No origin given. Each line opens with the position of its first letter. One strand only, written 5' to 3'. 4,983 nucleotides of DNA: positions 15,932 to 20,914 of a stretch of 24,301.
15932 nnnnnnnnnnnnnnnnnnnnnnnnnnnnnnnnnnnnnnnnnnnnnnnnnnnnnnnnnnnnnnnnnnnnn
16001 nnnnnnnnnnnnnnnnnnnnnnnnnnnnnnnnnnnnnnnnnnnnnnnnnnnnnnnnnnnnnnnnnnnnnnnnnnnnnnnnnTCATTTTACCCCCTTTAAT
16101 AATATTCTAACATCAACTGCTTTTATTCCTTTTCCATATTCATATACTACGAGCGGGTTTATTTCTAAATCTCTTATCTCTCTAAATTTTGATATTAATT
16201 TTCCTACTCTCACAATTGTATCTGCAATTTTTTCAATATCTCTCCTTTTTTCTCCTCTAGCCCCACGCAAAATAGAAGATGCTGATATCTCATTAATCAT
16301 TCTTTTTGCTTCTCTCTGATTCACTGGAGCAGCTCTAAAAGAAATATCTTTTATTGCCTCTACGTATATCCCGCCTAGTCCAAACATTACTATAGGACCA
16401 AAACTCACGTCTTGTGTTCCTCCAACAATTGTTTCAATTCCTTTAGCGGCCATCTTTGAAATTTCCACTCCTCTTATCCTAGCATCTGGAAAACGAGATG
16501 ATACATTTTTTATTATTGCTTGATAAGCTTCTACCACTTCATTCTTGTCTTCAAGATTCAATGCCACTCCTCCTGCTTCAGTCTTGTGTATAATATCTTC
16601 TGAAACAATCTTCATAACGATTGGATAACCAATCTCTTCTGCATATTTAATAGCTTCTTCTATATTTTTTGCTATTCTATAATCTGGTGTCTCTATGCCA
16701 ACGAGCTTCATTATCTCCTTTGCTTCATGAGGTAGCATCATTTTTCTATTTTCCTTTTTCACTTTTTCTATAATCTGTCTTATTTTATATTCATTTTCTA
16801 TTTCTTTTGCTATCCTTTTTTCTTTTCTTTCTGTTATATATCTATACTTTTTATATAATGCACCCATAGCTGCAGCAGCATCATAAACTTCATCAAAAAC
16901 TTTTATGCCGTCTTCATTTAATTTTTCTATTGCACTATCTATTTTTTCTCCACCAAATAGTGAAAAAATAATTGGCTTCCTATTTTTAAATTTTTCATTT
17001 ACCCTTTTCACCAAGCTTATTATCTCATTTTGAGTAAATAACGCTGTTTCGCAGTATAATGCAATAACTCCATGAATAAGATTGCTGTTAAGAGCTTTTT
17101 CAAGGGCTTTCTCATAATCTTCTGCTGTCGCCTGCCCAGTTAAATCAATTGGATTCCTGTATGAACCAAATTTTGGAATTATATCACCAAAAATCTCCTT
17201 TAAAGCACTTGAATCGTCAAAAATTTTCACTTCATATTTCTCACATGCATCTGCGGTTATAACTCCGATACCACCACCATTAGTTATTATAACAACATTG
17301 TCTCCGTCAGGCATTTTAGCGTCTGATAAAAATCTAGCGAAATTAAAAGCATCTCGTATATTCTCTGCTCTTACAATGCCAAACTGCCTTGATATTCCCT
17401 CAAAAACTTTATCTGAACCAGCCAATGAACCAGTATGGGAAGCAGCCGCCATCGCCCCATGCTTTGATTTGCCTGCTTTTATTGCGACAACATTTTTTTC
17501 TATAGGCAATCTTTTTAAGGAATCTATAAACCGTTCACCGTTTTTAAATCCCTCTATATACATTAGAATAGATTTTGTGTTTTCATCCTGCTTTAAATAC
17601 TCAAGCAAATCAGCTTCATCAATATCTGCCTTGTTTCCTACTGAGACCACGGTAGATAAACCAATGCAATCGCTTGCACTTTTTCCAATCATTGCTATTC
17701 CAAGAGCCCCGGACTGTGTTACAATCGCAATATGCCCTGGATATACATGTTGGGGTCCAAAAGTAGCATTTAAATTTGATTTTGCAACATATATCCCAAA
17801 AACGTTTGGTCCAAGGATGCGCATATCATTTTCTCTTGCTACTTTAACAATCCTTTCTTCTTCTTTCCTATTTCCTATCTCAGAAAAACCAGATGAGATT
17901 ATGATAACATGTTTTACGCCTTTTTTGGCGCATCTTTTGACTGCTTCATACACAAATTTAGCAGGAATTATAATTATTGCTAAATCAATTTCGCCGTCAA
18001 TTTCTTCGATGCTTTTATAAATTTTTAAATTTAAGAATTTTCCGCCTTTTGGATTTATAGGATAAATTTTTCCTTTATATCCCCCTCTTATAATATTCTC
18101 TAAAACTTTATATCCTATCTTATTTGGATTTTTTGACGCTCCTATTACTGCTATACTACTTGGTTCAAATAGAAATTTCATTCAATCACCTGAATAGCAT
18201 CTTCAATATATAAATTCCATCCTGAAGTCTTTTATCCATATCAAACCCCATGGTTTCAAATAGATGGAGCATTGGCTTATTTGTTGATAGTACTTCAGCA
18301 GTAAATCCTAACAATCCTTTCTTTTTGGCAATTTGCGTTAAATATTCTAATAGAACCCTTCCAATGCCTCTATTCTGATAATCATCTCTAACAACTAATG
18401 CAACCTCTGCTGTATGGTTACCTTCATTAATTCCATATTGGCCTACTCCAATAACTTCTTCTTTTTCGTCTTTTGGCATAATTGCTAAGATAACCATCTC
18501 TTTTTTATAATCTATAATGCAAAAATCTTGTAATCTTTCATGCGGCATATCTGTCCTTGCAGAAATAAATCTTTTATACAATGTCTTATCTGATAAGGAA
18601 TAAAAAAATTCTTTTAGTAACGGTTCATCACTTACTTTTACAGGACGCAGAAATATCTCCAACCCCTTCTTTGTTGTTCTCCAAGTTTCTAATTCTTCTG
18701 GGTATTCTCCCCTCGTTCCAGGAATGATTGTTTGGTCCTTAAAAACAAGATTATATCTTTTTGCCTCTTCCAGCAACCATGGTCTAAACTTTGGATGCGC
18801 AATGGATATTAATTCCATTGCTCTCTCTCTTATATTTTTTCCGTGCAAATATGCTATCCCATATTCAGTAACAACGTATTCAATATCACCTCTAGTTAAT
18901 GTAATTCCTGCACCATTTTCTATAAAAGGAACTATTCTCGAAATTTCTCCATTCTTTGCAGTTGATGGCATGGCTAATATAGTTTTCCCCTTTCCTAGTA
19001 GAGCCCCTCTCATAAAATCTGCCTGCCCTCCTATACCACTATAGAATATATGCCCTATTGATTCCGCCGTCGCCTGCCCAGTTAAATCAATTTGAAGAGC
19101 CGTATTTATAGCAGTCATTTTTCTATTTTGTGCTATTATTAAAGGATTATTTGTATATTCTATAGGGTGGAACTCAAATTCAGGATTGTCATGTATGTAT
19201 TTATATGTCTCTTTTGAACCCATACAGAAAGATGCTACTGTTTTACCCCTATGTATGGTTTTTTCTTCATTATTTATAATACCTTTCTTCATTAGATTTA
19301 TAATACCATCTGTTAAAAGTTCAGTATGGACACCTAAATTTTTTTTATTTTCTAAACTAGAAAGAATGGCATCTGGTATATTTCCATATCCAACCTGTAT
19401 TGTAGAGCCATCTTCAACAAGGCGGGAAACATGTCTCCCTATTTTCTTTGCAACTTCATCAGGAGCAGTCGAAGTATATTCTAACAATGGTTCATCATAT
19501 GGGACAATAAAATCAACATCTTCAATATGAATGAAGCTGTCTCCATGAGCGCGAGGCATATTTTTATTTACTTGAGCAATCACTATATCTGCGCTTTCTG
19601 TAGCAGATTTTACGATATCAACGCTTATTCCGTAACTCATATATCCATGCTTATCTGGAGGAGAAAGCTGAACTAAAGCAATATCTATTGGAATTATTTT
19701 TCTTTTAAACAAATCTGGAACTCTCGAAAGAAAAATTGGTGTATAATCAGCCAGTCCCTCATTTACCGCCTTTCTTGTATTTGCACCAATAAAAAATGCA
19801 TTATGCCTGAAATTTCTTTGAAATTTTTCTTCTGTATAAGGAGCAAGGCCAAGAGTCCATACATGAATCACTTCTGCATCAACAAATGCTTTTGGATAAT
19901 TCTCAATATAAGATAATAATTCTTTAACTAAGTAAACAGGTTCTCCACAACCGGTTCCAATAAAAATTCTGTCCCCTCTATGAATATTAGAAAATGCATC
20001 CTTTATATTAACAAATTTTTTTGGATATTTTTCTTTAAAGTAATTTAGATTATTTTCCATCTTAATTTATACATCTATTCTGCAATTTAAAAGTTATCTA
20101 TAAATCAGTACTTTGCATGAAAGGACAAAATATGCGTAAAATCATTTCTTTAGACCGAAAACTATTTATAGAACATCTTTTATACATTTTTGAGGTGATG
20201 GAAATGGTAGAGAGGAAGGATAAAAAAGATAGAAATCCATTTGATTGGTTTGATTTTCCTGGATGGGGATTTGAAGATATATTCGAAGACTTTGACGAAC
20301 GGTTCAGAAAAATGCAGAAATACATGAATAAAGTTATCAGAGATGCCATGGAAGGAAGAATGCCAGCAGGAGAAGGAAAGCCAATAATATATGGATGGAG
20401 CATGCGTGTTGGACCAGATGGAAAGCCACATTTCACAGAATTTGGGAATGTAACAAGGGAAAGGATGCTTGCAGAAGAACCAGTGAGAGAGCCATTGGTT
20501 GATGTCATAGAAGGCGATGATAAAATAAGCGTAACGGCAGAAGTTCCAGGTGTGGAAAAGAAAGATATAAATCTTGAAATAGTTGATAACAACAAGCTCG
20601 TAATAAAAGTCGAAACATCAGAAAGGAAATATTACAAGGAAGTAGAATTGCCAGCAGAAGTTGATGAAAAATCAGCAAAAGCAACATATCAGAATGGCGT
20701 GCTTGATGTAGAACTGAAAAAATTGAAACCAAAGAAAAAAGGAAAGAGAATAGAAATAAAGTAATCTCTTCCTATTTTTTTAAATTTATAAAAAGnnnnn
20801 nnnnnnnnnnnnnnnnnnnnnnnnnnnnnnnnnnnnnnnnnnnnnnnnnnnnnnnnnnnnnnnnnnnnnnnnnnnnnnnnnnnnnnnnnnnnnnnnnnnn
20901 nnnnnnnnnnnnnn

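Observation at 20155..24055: hsp20-cdc48-(CBS4+HPF) cluster: protein rescue linked to ribosome hibernation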

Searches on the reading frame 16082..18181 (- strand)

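Call 64: search_protein_families(library=pfam, proteins=[window:16082-18181:-], max_evalue=0.00001)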
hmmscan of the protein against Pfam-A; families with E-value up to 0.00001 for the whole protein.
window:16082-18181:- (699 aa): 5 families
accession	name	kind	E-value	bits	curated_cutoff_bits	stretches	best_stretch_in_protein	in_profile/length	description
PF13549.11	ATP-grasp_5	-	2.8e-78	262.7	27.6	1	474-694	2-220/221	ATP-grasp domain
PF13607.11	Succ_CoA_lig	-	2.7e-52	176.6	27.4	1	148-285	1-138/138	Succinyl-CoA ligase like flavodoxin domain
PF13380.12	CoA_binding_2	-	2.1e-24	86.6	22.8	1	9-130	2-113/116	CoA binding domain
PF19045.5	Ligase_CoA_2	-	1.2e-18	68.1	23.7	1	296-448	1-154/162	Ligase-CoA domain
PF02629.25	CoA_binding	-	1e-16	61.9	22.3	1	6-98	2-97/97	CoA binding domain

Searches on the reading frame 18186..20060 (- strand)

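Call 3: search_protein_families(library=pfam, proteins=[window:18186-20060:-], max_evalue=0.1)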
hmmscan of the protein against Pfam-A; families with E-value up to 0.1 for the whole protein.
window:18186-20060:- (624 aa): 11 families
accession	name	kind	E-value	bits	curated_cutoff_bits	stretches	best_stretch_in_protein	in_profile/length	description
PF13336.12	AcetylCoA_hyd_C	-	6.3e-64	215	23.7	1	281-433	1-154/154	Acetyl-CoA hydrolase/transferase C-terminal domain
PF02550.21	AcetylCoA_hydro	-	8.5e-51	173.2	24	1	11-190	10-191/198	Acetyl-CoA hydrolase/transferase N-terminal domain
PF00583.31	Acetyltransf_1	-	1.2e-14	55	20.7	1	515-606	24-116/116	Acetyltransferase (GNAT) family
PF13420.13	Acetyltransf_4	-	1.3e-09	38.7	24.3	1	531-617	55-145/155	Acetyltransferase (GNAT) domain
PF13508.13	Acetyltransf_7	-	3.7e-09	37.3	27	1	533-606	11-82/84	Acetyltransferase (GNAT) domain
PF13302.13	Acetyltransf_3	-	2.6e-08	35.1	25.4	1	469-606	2-137/138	Acetyltransferase (GNAT) domain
PF01144.29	CoA_trans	-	2.1e-05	24.5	23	0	18-60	3-47/217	Coenzyme A transferase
PF13673.13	Acetyltransf_10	-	3.2e-05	24.3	23.6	1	531-616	37-119/128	Acetyltransferase (GNAT) domain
PF08445.16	FR47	-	0.00028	21.2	22.1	1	554-609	26-80/86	FR47-like protein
PF00455.28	DeoRC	-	0.014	15.8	31.8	0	205-248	7-50/160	DeoR C terminal sensor domain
PF16957.11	Mal_decarbox_Al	-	0.015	14.1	25.4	0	389-421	447-480/546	Malonate decarboxylase, alpha subunit, transporter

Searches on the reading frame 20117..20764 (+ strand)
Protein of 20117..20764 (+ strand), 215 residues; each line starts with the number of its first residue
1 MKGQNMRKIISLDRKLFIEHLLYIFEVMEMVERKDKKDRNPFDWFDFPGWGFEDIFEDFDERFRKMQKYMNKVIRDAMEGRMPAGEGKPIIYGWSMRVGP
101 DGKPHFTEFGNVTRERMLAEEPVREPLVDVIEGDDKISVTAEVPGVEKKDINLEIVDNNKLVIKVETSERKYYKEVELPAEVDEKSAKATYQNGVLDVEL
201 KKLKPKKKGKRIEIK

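Call 3: search_protein_families(library=pfam, proteins=[window:20117-20764:+], max_evalue=0.1)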
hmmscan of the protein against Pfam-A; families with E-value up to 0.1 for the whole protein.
window:20117-20764:+ (215 aa): 6 families
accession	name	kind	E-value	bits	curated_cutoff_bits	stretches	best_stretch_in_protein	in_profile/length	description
PF00011.27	HSP20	-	1.1e-13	51.5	20.8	1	130-215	2-102/102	Hsp20/alpha crystallin family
PF17886.7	ArsA_HSP20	-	1.2e-06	28.4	22.5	1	134-199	1-62/63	HSP20-like domain found in ArsA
PF04969.22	CS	-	0.00081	20.8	21.3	1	134-202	9-78/78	CS domain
PF23444.1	DUF7127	-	0.0057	17.3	27.6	1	131-202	17-83/83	Family of unknown function (DUF7127)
PF08522.16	BT_3987-like_N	-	0.0069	17.5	25.9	1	121-199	11-95/120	BT_3987-like, N-terminal domain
PF18201.7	PIH1_CS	-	0.0098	16.8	23.3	1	136-193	33-88/100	PIH1 CS-like domain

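Call 9: search_protein_families(library=ncbifam, proteins=[window:20117-20764:+], max_evalue=0.1)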
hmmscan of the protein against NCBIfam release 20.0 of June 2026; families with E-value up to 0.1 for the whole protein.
window:20117-20764:+ (215 aa): 3 families
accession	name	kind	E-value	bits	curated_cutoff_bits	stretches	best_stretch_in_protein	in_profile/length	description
NF041800.1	Hsp20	equivalog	6e-53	178.8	140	1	53-214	5-161/162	archaeal heat shock protein Hsp20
NF041799.1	Hsp14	equivalog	1.1e-13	51.2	100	1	125-214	18-117/118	archaeal heat shock protein Hsp14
NF042420.1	Hsp18_Clos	equivalog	1.7e-08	34.6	195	1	128-215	45-147/147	heat shock protein Hsp18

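Call 67: search_solved_structures(query=window:20204-20761:+, max_evalue=0.00001)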
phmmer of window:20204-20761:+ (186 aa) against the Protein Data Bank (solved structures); distinct sequences matched with E-value up to 0.00001: 6.
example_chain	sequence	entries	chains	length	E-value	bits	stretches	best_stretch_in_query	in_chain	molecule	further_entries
4rzk_A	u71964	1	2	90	2.7e-24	89.3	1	90-174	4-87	Small heat shock protein hsp20 family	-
9nvf_A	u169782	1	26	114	1.8e-09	40.9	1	99-183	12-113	Small heat shock protein HSP16.5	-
9nvi_C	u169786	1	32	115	1.8e-09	40.9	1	99-183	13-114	Small heat shock protein HSP16.5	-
3w1z_A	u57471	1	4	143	4.1e-09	39.8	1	95-186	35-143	Heat shock protein 16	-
1shs_A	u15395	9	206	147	4.1e-09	39.8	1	99-183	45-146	SMALL HEAT SHOCK PROTEIN | Small heat shock protein HSP16.5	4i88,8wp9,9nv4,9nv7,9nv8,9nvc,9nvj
4eld_A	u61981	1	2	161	5.5e-09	39.4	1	99-183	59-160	Small heat shock protein HSP16.5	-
